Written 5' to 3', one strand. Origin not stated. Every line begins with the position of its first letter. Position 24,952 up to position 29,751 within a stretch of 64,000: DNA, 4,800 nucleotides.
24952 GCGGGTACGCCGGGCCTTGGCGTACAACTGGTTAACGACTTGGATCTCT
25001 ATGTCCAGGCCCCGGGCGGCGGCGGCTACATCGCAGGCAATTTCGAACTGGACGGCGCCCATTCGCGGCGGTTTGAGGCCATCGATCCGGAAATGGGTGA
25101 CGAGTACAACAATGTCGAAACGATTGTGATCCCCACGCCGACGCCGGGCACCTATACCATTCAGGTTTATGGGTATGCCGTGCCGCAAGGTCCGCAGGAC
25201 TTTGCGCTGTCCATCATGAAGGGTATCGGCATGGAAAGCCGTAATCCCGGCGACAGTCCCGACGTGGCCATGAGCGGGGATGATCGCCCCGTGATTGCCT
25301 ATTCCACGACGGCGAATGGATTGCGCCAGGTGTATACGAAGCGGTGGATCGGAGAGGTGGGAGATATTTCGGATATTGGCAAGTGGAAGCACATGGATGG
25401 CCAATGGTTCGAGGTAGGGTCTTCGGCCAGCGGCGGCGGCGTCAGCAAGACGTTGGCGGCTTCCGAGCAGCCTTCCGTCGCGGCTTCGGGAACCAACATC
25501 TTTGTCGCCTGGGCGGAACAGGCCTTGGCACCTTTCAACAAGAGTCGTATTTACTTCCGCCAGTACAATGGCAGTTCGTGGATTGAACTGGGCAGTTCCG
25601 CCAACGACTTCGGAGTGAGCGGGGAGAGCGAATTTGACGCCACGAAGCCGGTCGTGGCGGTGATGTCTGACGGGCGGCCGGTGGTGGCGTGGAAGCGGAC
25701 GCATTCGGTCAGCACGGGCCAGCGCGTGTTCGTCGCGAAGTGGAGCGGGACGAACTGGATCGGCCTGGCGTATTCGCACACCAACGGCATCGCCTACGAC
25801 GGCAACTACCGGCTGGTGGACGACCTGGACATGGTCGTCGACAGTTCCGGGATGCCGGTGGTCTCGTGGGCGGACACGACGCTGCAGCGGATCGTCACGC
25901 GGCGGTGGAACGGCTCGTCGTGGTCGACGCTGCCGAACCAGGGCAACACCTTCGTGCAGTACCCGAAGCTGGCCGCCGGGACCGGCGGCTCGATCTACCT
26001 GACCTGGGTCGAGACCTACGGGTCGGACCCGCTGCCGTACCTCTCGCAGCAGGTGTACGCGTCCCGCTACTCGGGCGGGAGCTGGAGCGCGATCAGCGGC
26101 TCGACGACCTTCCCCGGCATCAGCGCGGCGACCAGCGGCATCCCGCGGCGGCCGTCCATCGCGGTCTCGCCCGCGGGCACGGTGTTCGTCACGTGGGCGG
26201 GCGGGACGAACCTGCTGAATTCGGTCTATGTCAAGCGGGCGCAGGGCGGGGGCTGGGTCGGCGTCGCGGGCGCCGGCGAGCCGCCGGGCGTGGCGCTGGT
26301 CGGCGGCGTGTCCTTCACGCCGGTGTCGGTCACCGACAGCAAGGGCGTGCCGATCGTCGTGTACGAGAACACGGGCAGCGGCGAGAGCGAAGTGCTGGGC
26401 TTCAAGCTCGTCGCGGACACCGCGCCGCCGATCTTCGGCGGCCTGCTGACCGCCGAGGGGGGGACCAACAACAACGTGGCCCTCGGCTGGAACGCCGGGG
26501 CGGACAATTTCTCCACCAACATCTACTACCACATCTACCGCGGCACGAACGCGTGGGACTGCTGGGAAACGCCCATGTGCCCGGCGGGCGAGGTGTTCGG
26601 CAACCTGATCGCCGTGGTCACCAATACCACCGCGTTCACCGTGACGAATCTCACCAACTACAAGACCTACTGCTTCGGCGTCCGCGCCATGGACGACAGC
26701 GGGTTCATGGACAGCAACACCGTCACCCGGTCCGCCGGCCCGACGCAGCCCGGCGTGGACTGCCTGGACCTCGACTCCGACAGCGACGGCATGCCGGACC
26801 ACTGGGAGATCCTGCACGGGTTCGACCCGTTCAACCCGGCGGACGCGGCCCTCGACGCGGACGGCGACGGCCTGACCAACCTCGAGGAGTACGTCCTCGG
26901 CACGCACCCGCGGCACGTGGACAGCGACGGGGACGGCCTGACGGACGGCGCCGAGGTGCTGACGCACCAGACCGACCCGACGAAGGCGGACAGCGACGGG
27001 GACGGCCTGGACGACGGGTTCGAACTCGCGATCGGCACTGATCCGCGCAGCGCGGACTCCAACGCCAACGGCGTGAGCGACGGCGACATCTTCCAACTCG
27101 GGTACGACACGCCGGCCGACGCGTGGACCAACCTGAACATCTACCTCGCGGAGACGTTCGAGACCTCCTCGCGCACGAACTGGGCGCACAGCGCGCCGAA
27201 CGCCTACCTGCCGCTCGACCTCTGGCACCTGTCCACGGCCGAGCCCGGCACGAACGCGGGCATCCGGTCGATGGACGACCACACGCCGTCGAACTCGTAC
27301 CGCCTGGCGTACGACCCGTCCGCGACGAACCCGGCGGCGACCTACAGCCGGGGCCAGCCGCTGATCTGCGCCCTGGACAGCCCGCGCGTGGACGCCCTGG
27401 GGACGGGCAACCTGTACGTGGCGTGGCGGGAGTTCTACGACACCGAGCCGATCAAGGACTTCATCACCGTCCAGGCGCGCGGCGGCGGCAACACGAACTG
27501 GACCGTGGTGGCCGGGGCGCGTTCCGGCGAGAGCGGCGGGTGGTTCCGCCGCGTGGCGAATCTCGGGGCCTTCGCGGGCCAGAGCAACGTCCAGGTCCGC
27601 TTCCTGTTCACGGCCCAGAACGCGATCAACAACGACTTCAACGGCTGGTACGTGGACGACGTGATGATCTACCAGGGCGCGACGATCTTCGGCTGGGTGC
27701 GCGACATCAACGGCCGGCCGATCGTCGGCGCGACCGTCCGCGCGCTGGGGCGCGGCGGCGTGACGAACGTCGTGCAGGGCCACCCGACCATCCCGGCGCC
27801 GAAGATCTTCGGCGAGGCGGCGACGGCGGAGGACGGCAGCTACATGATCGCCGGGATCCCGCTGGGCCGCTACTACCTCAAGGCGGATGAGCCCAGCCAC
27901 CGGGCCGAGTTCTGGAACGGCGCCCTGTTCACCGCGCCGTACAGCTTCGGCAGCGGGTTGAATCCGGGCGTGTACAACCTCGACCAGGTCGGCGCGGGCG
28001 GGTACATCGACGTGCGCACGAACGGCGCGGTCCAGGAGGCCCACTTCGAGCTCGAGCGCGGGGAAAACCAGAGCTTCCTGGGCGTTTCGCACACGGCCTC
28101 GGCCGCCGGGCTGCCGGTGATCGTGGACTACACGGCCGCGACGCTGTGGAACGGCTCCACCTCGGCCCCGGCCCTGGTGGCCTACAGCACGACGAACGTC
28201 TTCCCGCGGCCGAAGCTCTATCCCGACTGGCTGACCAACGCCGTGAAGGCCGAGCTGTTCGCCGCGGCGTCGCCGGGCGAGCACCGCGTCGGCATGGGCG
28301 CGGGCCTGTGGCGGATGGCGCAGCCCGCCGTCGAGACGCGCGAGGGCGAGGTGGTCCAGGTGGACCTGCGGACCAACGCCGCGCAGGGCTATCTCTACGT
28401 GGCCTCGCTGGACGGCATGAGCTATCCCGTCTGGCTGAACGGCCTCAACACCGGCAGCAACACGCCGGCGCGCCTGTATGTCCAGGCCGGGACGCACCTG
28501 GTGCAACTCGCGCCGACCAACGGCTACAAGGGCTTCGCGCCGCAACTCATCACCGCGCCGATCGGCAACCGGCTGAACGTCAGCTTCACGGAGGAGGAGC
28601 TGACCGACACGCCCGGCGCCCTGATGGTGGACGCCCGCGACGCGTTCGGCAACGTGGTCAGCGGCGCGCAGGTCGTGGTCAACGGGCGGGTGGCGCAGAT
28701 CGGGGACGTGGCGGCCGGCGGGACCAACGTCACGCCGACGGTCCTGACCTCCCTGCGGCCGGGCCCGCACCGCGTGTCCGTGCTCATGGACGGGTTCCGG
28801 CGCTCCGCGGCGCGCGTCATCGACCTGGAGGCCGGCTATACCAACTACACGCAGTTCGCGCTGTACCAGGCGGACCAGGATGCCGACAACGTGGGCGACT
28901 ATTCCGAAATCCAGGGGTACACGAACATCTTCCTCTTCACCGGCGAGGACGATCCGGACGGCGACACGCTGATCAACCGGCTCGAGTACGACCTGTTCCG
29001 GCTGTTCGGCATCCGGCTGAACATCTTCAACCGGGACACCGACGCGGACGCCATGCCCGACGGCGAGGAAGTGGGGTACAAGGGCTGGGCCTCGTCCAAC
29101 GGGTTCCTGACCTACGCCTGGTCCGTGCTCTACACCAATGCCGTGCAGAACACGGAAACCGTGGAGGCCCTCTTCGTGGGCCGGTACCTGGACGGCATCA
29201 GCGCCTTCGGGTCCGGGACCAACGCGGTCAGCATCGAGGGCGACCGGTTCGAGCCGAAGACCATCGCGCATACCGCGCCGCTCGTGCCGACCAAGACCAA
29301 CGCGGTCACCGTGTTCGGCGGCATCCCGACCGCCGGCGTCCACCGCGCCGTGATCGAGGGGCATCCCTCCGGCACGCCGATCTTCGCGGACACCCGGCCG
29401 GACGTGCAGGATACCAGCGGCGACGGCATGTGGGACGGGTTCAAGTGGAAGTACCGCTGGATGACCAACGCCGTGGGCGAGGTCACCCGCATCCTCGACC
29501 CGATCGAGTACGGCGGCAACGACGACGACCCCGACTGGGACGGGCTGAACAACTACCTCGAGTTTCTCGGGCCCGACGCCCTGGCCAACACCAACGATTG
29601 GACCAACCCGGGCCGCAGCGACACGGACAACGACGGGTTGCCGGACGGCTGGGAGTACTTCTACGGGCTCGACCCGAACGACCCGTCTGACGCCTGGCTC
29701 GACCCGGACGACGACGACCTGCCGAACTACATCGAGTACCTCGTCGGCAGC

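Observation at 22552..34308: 3918-aa membrane-anchored protein combining an STN-like domain, a subtilisin (S8) protease, long runs of thrombospondin-type-3 calcium-binding repeats, and Kelch/lectin-like modules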

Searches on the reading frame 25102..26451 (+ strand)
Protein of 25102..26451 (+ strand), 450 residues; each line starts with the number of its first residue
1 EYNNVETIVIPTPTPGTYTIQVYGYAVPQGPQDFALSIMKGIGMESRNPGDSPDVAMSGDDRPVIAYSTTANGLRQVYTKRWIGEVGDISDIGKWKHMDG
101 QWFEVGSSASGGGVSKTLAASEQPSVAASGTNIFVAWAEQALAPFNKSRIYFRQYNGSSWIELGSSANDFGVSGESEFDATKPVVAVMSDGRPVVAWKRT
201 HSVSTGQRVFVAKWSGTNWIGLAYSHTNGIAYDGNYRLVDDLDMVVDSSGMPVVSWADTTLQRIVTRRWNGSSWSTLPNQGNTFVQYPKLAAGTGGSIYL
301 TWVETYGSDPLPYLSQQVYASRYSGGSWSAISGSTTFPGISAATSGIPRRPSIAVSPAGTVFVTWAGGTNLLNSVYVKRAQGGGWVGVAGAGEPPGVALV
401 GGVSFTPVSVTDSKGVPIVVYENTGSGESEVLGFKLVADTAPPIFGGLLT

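Call 8: search_protein_families(library=pfam, proteins=[window:25102-26451:+], max_evalue=1)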
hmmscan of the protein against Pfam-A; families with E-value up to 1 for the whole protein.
window:25102-26451:+ (450 aa): 2 families
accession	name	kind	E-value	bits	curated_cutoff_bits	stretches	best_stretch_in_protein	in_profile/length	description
PF04151.21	PPC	-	0.024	16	25.9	1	3-24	49-70/70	Bacterial pre-peptidase C-terminal domain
PF15892.11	BNR_4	-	0.22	11.3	27.3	0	237-276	223-266/272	BNR repeat-containing family member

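Call 79: search_solved_structures(query=A7, max_evalue=1)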
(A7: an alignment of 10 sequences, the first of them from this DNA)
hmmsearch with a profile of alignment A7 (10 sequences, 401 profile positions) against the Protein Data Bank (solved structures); distinct sequences matched with E-value up to 1: 0.

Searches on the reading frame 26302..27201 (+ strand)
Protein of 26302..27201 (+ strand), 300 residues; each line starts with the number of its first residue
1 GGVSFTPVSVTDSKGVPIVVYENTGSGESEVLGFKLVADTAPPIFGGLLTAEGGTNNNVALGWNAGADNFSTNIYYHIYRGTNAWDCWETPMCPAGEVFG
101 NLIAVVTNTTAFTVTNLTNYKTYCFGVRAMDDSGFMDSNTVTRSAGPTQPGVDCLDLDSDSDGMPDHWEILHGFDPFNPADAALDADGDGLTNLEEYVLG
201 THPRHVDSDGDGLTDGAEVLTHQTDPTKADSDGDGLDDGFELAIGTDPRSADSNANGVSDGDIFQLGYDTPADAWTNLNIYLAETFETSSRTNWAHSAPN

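Call 8: search_protein_families(library=pfam, proteins=[window:26302-27201:+], max_evalue=1)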
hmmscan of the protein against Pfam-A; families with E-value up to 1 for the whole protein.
window:26302-27201:+ (300 aa): 4 families
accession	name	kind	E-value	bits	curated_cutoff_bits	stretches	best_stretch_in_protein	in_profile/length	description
PF18884.5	TSP3_bac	-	3.1e-19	68.9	25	4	207-229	1-22/22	Bacterial TSP3 repeat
PF00041.27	fn3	-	0.0014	19.2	25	1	49-136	6-75/84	Fibronectin type III domain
PF03495.19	Binary_toxB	-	0.57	10.9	25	0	158-222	2-63/78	Clostridial binary toxin B/anthrax toxin PA Ca-binding domain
PF05901.16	Excalibur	-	0.79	10.6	22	0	182-191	24-33/36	Excalibur calcium-binding domain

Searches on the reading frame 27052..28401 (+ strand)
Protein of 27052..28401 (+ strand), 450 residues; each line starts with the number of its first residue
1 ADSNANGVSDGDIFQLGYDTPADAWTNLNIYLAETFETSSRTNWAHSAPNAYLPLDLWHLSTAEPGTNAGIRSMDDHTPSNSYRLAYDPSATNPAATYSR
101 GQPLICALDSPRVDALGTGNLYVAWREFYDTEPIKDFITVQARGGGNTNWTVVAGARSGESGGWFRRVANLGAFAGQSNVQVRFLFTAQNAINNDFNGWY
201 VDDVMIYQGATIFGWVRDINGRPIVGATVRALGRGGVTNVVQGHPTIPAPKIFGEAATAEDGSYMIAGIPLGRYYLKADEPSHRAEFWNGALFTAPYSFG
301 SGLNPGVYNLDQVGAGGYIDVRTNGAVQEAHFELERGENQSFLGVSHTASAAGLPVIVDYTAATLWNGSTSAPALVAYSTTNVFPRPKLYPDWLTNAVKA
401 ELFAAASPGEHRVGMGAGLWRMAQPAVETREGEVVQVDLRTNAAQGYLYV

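Call 8: search_protein_families(library=pfam, proteins=[window:27052-28401:+], max_evalue=1)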
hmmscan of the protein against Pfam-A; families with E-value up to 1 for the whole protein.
window:27052-28401:+ (450 aa): 3 families
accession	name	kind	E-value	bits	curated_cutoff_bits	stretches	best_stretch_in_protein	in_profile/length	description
PF13620.12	CarboxypepD_reg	-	5.4e-06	27.1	32.3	1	211-282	1-58/82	Carboxypeptidase regulatory-like domain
PF20773.4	InhA-like_MAM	-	0.0029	17.6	26.9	1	101-206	46-162/191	Immune inhibitor A-like, MAM domain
PF09430.16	EMC7_beta-sandw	-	0.31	11.7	26.6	1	256-283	23-50/122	ER membrane protein complex subunit 7, beta-sandwich domain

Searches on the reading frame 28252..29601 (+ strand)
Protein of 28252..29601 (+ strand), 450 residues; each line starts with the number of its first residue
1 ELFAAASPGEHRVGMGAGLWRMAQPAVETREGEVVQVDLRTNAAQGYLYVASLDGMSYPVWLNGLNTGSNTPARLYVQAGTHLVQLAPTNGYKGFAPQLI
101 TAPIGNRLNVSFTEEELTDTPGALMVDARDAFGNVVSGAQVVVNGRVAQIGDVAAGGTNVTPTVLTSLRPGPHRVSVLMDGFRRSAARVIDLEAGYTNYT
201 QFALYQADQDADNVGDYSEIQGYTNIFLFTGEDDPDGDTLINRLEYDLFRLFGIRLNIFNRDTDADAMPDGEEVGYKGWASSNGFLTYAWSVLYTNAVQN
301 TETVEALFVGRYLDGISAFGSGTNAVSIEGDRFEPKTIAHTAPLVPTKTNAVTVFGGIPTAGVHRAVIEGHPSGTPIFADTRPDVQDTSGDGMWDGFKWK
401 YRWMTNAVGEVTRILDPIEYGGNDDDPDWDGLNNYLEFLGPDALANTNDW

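Call 8: search_protein_families(library=pfam, proteins=[window:28252-29601:+], max_evalue=1)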
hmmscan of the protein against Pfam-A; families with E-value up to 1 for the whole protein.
window:28252-29601:+ (450 aa): 3 families
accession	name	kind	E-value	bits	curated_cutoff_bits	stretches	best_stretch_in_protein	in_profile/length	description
PF08308.17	PEGA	-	5.7e-08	33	20.8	2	60-87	15-42/71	PEGA domain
PF13620.12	CarboxypepD_reg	-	0.0067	17.2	32.3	1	129-204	7-81/82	Carboxypeptidase regulatory-like domain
PF24107.1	DUF7382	-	0.073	13.4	27.4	1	123-159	21-57/65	Domain of unknown function (DUF7382)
